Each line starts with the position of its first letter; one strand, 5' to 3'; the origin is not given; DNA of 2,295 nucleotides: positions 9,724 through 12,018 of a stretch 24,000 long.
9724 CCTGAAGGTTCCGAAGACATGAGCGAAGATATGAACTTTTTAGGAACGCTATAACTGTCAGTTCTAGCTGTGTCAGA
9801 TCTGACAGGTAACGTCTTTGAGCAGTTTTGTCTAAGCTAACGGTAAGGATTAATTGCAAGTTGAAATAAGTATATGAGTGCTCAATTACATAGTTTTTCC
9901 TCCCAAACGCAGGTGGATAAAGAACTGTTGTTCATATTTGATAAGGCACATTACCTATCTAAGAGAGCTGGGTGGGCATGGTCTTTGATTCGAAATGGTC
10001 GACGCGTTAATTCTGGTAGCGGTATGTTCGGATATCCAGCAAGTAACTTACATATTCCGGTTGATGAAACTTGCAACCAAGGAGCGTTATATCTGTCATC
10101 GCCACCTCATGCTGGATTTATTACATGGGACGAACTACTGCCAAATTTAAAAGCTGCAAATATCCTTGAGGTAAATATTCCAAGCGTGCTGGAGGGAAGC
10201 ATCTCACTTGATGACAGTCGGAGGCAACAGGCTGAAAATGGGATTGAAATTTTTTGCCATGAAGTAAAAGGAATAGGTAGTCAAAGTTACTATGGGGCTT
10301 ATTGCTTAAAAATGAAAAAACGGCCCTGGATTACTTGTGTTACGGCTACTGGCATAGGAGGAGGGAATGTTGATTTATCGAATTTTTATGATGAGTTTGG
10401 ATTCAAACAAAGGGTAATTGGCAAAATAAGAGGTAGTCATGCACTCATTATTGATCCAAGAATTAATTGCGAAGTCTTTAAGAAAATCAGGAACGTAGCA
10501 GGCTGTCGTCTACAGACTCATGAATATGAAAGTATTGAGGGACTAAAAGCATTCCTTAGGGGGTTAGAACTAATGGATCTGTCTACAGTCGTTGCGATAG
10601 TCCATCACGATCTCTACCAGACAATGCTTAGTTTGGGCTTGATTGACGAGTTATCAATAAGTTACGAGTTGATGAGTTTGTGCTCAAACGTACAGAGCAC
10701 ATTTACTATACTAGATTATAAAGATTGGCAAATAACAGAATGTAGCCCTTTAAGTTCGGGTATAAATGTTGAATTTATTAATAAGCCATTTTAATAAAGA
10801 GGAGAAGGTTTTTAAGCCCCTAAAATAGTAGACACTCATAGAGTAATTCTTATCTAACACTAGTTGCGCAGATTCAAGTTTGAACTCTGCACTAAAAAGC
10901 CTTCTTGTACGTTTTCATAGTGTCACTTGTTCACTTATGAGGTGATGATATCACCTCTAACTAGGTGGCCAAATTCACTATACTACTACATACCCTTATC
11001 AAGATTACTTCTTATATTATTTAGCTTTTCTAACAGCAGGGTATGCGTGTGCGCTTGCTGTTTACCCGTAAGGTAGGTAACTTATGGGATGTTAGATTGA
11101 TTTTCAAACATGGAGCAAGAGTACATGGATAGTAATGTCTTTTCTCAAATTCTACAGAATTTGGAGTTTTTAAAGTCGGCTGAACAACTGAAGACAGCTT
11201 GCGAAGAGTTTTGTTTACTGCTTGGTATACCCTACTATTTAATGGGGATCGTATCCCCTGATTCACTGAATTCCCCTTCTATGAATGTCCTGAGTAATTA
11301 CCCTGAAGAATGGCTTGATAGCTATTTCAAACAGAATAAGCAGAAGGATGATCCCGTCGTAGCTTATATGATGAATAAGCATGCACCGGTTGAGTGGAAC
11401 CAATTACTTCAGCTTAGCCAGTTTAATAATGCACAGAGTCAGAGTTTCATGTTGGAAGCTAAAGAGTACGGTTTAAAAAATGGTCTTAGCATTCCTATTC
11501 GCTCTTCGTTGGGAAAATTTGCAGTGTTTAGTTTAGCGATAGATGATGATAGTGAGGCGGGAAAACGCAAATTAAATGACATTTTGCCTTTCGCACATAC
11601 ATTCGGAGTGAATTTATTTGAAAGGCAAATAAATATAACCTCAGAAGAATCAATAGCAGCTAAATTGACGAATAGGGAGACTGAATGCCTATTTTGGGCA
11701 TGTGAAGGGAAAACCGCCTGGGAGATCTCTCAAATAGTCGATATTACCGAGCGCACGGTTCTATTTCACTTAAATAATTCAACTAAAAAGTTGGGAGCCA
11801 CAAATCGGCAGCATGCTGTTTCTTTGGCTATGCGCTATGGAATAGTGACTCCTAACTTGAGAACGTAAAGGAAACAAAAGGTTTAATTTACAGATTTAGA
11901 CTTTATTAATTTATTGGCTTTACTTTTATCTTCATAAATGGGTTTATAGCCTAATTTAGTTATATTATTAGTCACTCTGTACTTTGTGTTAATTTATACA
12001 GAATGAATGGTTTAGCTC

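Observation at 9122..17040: AHL quorum-sensing module physically coupled to a class III lanthipeptide operon in a gammaproteobacterial island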

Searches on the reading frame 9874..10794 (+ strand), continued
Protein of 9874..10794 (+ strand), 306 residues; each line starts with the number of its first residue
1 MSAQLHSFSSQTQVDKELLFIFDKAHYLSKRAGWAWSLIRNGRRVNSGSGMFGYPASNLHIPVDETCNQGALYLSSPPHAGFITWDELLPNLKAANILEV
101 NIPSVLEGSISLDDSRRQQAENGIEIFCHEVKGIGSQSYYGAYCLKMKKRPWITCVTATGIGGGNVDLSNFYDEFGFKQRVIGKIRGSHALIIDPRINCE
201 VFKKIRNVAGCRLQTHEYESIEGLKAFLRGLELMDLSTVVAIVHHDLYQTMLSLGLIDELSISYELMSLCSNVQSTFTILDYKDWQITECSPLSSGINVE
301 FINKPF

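Call 70: fold_search(model_id=the predicted structure, library=pdb)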
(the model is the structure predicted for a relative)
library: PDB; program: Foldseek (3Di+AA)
matches with E <= 10: 865; with E <= 0.001: 333
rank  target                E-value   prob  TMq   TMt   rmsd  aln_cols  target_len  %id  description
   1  2hxv                  7.0e-13  1.00  0.65  0.58   6.2       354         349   13  Crystal structure of a diaminohydroxyphosphoribosylaminopyrimidine deaminase/ 5-amino-6-(5-phosphoribosylamino)uracil re (released 2006-08-15)
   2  3zpc_B                1.0e-12  1.00  0.63  0.55   7.4       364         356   14  Acinetobacter baumannii RibD, form 1 (released 2013-03-27)
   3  2b3z_D                1.2e-12  1.00  0.58  0.51   8.1       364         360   12  Crystal structure of a bifunctional deaminase and reductase involved in riboflavin biosynthesis (released 2005-11-29)
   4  2b3z_A                1.4e-12  1.00  0.61  0.53   6.6       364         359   10  Crystal structure of a bifunctional deaminase and reductase involved in riboflavin biosynthesis (released 2005-11-29)
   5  2o7p_B                3.2e-12  1.00  0.64  0.56   7.6       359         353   12  The crystal structure of RibD from Escherichia coli in complex with the oxidised NADP+ cofactor in the active site of  (released 2007-02-13)
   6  2o7p_A                3.8e-12  1.00  0.66  0.58   6.7       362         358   13  The crystal structure of RibD from Escherichia coli in complex with the oxidised NADP+ cofactor in the active site of  (released 2007-02-13)
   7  3zpc_A                4.0e-12  1.00  0.60  0.53   7.4       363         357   15  Acinetobacter baumannii RibD, form 1 (released 2013-03-27)
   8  8dqb                  4.3e-12  1.00  0.61  0.52   6.7       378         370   11  Crystal structure of 3-dehydroquinate dehydratase I from Klebsiella oxytoca (I23 Form) (released 2022-07-27)
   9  8dq9_B                5.7e-12  1.00  0.59  0.51   7.6       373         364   13  Crystal structure of GDP bound 3-dehydroquinate dehydratase I from Klebsiella oxytoca (released 2022-07-27)
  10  2g6v_B                6.8e-12  1.00  0.64  0.55   7.0       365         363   12  The crystal structure of ribD from Escherichia coli (released 2007-02-06)
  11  8dqc_A                8.1e-12  1.00  0.62  0.53   6.9       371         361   11  Crystal structure of 3-dehydroquinate dehydratase I from Klebsiella oxytoca (I222 Form) (released 2022-07-27)
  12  8dq9_A                8.6e-12  1.00  0.65  0.58   6.2       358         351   12  Crystal structure of GDP bound 3-dehydroquinate dehydratase I from Klebsiella oxytoca (released 2022-07-27)
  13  3zpg                  8.6e-12  1.00  0.59  0.52   7.7       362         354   14  Acinetobacter baumannii RibD, form 2 (released 2013-03-27)
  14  8dqc_B                9.1e-12  1.00  0.62  0.54   7.1       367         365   12  Crystal structure of 3-dehydroquinate dehydratase I from Klebsiella oxytoca (I222 Form) (released 2022-07-27)
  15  4g3m_B                1.2e-11  1.00  0.60  0.52   6.8       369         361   10  Complex Structure of Bacillus subtilis RibG: The Deamination Process in Riboflavin Biosynthesis (released 2013-02-20)
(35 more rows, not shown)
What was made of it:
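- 9874..10794 (+): orf306 (JK628_03370), a RibD-fold protein without zinc ligands. It is a conserved partner of luxI/luxR. Foldseek matches RibD/RibG at E 7e-13 and TM 0.58-0.66 (call 70).
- On RibD/RibG deaminase-reductase (for orf306): The top 20 Foldseek hits are all RibD/RibG-type chains (a few entries carry other titles), with E down to 7e-13 (call 70).
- Closest known: RibD/RibG bifunctional deaminase-reductase of riboflavin synthesis. Same: The whole-protein fold matches (Foldseek E 7e-13, TM 0.58-0.66, call 70).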

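Call 71: find_encoding_contigs(protein=P0150, flank=6000, max_places=2)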
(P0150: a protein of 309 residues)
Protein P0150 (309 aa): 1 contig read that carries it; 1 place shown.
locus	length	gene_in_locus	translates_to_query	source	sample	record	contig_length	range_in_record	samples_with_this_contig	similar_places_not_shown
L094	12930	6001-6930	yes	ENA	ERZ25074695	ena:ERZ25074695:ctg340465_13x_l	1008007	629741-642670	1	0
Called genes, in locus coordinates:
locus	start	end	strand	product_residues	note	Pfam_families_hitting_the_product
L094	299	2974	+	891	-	-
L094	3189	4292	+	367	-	PF01259:SAICAR_synt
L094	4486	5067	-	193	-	PF00765:Autoind_synth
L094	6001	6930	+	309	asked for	-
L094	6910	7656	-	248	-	PF03472:Autoind_bind, PF00196:GerE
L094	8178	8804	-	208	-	PF01081:Aldolase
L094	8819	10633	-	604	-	PF00920:ILVD_EDD_N, PF24877:ILV_EDD_C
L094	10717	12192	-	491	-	PF00479:G6PD_N, PF02781:G6PD_C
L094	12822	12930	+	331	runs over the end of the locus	PF00044:Gp_dh_N, PF02800:Gp_dh_C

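Call 72: find_encoding_contigs(protein=P0170, flank=6000, max_places=2)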
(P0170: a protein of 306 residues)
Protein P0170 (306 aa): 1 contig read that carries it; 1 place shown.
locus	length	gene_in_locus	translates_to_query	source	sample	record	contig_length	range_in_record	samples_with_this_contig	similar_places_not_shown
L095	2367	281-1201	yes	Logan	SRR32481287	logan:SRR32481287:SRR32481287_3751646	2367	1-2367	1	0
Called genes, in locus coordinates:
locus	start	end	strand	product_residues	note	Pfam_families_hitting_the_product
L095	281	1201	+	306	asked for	-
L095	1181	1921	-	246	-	PF03472:Autoind_bind, PF00196:GerE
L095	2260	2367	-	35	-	?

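Call 82: find_homologous_proteins(query=A5, max_evalue=0.00001)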
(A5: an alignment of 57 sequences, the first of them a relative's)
Query A5 (57 sequences) (306 aa, profile of the alignment): 7 proteins with E <= 0.00001 among 8000 candidates.
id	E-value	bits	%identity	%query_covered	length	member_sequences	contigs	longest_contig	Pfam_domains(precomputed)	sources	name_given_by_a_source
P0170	6.9e-92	326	21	88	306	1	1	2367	-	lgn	-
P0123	3.2e-87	310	46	100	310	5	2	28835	-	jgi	jgi:hypothetical protein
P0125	4.2e-86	307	45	100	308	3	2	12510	-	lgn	-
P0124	2.7e-84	301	45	100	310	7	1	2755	-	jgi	jgi:hypothetical protein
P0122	2.1e-82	295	48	100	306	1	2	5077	-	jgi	jgi:hypothetical protein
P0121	2.4e-78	281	100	100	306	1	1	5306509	-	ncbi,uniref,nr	ncbi:hypothetical protein JK628_03370 [Shewanella sp. KX20019]|uniref:hypothetical protein n=1 Tax=S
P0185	6.8e-6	43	-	-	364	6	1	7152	PF00383.30,PF14437.13,PF01872.23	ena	-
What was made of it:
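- Closest known: RibD/RibG bifunctional deaminase-reductase of riboflavin synthesis. Same: The family profile reaches a true RibD at E 7e-6 (call 82).
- Tried and rejected: It added little: seven hits, one of them a true RibD (call 82).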

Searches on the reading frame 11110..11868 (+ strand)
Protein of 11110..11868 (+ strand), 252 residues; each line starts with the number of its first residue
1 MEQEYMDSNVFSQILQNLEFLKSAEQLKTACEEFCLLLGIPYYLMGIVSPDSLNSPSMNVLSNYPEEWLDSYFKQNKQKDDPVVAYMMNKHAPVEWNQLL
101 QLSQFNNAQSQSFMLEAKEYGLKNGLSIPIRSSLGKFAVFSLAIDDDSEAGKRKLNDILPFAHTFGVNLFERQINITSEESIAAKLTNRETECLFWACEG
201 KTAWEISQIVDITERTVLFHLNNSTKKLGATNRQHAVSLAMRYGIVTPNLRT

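Call 4: search_protein_families(library=pfam, proteins=[window:11110-11868:+], max_evalue=0.01)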
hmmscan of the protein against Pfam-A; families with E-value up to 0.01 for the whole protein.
window:11110-11868:+ (252 aa): 2 families
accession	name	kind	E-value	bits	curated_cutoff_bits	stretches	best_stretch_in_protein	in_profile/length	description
PF03472.21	Autoind_bind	-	2.8e-29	102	23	1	23-156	1-133/149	Autoinducer binding domain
PF00196.25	GerE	-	2.5e-16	59.5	23.5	1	185-240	2-57/57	Bacterial regulatory proteins, luxR family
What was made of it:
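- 11110..11868 (+): luxR, a full-length AHL receptor and transcription factor. Autoind_bind scores 2.8e-29 and GerE 2.5e-16 (call 4).
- Checked: luxR: 11110-11868 (+), with Autoind_bind and GerE domains (call 4).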

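Call 5: search_protein_families(library=ncbifam, proteins=[window:11110-11868:+], max_evalue=0.01)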
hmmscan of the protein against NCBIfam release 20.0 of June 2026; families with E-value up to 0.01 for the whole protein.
window:11110-11868:+ (252 aa): 15 families
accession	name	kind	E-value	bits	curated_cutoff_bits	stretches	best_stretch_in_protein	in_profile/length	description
NF007561.1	PRK10188.1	equivalog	6.1e-21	74.9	350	1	13-245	12-239/240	quorum-sensing transcriptional regulator SdiA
NF010444.1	PRK13870.1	equivalog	1.7e-20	73.5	250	1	59-245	48-233/234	autoinducer-binding transcriptional regulator TraR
TIGR03020.2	EpsA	equivalog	1.2e-15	57.8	170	1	87-241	84-246/247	XrtB/PEP-CTERM-associated transcriptional regulator EpsA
TIGR03541.1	reg_near_HchA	equivalog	1.7e-13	50.6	215.6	1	64-244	55-230/232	PA1136 family autoinducer-binding transcriptional regulator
NF047402.1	TransRegVisN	equivalog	2.6e-10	40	250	1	182-246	182-246/246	transcriptional regulator VisN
NF047785.1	respo_reg_MadR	equivalog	3.2e-08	33.2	300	1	177-246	140-209/209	MadR family response regulator transcription factor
NF007505.1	PRK10100.1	equivalog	3.9e-08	33.2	250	1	160-240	119-199/204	biofilm master transcriptional regulator CsgD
NF047403.1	TransRegVisR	equivalog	3.2e-07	30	300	1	83-246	59-219/220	transcriptional regulator VisR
NF052366.1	photon_PedR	equivalog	1.6e-06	28.2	120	1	185-246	2-63/74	photosynthetic electron transport-dependent transcriptional regulator PedR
NF052445.1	RespRegMctR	equivalog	1.4e-05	24.6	300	1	179-243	138-202/205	two-component system response regulator MctR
NF011896.0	PRK15369.1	equivalog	0.0002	21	242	1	179-245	143-209/211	two component system response regulator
NF007708.0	PRK10403.1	equivalog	0.00037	20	343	1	169-239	138-207/215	nitrate/nitrite response regulator protein NarP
NF007935.0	PRK10651.1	equivalog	0.00046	19.4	250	1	177-236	147-206/216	two-component system response regulator NarL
NF041673.1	transregRamA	equivalog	0.0011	18.2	500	1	183-246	216-279/280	acetate metabolism transcriptional regulator RamA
NF003420.0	PRK04841.1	equivalog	0.0053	14.8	537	1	184-241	837-894/903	HTH-type transcriptional regulator MalT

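Call 43: search_solved_structures(query=window:11110-11868:+, max_evalue=0.00001, show_alignments=2)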
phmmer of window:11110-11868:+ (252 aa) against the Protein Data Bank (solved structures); distinct sequences matched with E-value up to 0.00001: 23.
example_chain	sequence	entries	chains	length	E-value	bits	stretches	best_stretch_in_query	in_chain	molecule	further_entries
3szt_A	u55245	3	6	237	1.3e-26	96.8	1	18-245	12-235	Quorum-sensing control repressor | LuxR family transcriptional regulator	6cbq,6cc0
6mwz_A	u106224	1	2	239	3e-26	95.6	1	31-247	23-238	Transcriptional regulator LasR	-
6mwh_A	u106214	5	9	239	7.3e-26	94.4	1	31-247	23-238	Transcriptional regulator LasR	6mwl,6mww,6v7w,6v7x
6mvn_A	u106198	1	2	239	2.5e-25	92.6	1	31-247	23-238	Transcriptional regulator LasR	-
3qp5_A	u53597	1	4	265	1.6e-24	90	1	62-244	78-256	CviR transcriptional regulator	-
3qp6_A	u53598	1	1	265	7.5e-22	81.2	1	62-245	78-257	CviR transcriptional regulator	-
7r3g_B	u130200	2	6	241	7.3e-19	71.5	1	18-245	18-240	Regulatory protein RhlR | PROSS optimized variant of RhlR with 75 mutations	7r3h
7r3j_C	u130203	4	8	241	1.2e-18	70.8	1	31-245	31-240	Regulatory protein RhlR | RhlR protein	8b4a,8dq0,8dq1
7r3e_A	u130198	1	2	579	1.2e-17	67.4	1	31-245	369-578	2-aminobenzoylacetyl-CoA thioesterase,Regulatory protein RhlR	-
7r3i_A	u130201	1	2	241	2.7e-17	66.3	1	18-245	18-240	PROSS optimized variant of RhlR with 61 mutations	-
4y13_A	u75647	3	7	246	2.5e-15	59.9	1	15-246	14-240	Transcriptional regulator of ftsQAZ gene cluster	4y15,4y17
4lfu_A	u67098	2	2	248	6.4e-15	58.6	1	16-246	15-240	Regulatory protein SdiA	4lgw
1h0m_A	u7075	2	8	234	2.8e-13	53.2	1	59-244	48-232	Transcriptional activator protein TraR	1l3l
6d6d_A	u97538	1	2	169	3.1e-10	43.2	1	31-160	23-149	Transcriptional activator protein LasR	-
6d6a_A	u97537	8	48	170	3.1e-10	43.2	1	31-160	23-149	Transcriptional activator protein LasR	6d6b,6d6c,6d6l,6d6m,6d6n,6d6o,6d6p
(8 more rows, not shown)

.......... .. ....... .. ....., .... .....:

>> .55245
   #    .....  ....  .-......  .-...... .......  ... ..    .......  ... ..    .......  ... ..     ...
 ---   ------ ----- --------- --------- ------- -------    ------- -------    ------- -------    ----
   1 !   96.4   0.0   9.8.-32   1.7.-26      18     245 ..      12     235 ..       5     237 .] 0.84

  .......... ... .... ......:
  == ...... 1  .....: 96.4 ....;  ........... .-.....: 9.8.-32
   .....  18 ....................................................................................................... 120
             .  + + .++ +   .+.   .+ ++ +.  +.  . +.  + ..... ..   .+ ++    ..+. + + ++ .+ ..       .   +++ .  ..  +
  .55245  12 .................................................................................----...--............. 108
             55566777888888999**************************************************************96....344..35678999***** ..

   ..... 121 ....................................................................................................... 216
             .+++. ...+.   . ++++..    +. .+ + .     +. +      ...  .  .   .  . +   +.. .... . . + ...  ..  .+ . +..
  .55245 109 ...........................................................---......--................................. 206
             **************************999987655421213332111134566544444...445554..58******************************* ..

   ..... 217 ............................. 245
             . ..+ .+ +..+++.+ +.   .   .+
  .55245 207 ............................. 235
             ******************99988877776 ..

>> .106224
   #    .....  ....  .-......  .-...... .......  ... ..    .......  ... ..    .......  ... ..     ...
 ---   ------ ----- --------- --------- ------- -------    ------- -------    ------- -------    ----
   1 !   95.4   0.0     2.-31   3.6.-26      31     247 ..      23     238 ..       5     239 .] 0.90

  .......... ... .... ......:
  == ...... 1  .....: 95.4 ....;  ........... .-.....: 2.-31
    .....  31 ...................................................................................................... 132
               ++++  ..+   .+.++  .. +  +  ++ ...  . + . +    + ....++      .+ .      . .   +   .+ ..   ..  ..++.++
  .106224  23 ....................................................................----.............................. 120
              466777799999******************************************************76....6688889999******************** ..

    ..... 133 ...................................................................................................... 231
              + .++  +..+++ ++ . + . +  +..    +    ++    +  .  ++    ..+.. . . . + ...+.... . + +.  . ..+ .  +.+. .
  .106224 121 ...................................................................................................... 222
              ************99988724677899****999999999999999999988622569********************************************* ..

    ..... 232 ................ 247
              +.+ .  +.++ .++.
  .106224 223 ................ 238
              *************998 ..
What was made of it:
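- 11110..11868 (+): It aligns end to end with QscR and LasR, and the Tyr, Trp, Asp and Trp of the AHL pocket are kept (call 43).
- LuxR keeps the AHL-pocket residues (call 43).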
